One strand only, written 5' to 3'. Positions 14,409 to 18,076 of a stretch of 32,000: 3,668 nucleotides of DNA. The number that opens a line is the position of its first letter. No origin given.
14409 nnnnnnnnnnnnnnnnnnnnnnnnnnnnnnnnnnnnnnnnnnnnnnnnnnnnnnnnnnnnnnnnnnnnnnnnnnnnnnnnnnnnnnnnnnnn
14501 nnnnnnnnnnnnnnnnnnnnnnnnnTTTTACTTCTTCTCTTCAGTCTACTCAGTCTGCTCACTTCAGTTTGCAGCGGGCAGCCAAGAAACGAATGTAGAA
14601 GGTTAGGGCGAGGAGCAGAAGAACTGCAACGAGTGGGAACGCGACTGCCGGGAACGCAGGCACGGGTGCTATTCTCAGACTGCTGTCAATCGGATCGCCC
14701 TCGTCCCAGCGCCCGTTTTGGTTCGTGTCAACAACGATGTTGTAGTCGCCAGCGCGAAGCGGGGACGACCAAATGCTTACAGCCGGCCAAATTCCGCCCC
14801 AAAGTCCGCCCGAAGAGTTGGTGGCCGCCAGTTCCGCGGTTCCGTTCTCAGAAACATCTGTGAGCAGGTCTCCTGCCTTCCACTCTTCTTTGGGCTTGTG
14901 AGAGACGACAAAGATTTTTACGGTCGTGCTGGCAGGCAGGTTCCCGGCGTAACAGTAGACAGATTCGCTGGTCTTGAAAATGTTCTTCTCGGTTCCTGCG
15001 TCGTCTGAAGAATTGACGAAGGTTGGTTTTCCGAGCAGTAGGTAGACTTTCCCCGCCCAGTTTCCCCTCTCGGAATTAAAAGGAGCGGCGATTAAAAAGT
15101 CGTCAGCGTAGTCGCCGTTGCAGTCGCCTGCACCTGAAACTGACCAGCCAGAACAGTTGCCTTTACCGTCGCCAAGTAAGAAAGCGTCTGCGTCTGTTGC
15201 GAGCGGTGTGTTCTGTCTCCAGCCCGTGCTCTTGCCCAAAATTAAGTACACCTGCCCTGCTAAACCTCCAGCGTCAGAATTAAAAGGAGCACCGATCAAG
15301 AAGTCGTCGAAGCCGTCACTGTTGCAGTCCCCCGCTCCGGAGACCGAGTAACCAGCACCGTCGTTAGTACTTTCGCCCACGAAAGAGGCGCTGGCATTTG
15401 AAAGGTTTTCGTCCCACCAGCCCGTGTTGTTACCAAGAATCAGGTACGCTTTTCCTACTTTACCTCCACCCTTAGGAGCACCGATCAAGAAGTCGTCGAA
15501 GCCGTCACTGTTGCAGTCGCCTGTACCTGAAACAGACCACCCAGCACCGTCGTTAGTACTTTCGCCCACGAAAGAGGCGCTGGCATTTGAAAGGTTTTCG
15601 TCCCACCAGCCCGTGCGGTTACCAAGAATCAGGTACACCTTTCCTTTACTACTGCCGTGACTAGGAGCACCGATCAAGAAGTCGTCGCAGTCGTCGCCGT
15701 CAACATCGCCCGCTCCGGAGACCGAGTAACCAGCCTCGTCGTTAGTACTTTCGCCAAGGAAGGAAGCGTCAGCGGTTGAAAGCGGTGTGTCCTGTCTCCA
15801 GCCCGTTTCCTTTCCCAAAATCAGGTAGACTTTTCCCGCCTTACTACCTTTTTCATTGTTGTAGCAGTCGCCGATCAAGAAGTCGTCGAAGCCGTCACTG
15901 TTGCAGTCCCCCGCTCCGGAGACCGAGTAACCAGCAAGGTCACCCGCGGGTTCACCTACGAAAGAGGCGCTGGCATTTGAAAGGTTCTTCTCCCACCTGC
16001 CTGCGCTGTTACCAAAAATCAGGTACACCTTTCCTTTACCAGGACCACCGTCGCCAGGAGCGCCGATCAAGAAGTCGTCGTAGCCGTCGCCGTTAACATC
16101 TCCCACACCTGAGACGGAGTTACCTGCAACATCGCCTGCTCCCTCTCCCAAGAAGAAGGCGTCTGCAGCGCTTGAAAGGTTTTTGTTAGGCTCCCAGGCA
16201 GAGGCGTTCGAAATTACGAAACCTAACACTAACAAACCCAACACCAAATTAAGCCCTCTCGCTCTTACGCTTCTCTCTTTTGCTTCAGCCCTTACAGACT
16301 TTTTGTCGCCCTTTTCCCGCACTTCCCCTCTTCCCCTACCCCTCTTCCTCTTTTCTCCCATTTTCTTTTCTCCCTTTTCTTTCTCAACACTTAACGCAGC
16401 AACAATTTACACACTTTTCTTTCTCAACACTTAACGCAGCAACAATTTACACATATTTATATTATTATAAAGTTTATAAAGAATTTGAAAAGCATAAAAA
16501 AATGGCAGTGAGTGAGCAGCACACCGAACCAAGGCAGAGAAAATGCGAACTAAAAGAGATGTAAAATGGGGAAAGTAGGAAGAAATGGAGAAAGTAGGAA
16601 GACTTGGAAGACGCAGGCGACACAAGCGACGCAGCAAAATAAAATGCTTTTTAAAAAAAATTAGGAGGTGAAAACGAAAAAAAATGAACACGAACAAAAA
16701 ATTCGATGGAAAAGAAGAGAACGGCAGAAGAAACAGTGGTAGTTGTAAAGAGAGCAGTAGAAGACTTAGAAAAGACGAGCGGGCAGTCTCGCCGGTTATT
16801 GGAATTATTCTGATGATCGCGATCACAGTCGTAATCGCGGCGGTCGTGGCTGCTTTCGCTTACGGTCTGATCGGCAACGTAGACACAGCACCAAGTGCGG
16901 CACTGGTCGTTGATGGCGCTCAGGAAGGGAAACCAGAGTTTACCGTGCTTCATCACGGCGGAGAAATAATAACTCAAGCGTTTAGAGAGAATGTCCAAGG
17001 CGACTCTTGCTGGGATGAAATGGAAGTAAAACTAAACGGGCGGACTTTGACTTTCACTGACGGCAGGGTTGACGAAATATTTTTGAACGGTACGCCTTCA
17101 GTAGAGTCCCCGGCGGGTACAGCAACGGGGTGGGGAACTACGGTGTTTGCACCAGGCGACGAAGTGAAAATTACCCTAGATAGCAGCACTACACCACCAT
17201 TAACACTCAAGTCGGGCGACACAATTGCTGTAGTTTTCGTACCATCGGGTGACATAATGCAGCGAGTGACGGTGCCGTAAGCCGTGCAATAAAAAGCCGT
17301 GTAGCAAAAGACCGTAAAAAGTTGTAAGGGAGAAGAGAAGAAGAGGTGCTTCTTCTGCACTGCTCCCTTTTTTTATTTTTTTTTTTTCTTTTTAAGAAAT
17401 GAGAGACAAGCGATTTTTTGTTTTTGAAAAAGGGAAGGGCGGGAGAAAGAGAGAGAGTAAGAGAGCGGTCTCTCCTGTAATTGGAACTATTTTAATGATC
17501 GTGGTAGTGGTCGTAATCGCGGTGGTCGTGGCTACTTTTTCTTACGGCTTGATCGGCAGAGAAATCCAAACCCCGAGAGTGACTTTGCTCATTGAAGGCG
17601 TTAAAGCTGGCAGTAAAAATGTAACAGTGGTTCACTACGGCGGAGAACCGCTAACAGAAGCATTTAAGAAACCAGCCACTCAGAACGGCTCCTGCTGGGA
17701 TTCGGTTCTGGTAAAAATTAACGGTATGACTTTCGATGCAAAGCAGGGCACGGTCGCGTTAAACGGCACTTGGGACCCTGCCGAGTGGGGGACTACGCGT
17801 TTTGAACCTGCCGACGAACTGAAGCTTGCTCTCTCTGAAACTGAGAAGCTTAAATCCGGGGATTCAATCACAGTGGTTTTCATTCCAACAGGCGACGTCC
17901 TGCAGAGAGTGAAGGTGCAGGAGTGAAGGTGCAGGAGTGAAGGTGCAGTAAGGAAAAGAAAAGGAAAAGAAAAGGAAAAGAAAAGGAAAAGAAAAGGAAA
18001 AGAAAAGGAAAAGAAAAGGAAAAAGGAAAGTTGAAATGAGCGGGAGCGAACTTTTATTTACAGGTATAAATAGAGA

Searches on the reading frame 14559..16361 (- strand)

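Call 39: search_protein_families(library=pfam, proteins=[window:14559-16361:-], max_evalue=0.001)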
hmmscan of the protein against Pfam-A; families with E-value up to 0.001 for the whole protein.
window:14559-16361:- (600 aa): 3 families
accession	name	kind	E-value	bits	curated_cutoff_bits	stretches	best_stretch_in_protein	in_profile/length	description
PF01839.29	FG-GAP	-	1.6e-35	120.9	22.1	4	80-114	2-36/37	FG-GAP repeat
PF13517.12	FG-GAP_3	-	1.1e-06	29.6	26.9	1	88-162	1-60/61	FG-GAP-like repeat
PF01759.27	NTR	-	0.00022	21.4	21.9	0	175-196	63-84/106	UNC-6/NTR/C345C module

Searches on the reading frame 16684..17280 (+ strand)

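Call 3: search_protein_families(library=pfam, proteins=[window:16684-17280:+], max_evalue=0.01)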
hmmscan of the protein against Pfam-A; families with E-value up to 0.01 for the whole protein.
window:16684-17280:+ (198 aa): 2 families
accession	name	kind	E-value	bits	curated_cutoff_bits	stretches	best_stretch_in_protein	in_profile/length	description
PF07790.16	Pilin_N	-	3e-18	66.9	25.2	1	33-98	1-66/78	Archaeal Type IV pilin, N-terminal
PF23928.1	DUF7266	-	0.00075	19.7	27.6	1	31-61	2-32/145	Family of unknown function (DUF7266)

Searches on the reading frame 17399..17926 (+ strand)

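Call 3: search_protein_families(library=pfam, proteins=[window:17399-17926:+], max_evalue=0.01)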
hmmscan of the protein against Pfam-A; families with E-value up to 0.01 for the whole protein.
window:17399-17926:+ (175 aa): 1 family
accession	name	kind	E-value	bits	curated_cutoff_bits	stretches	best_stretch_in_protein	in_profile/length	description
PF07790.16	Pilin_N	-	4.7e-14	53.4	25.2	1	22-87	1-66/78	Archaeal Type IV pilin, N-terminal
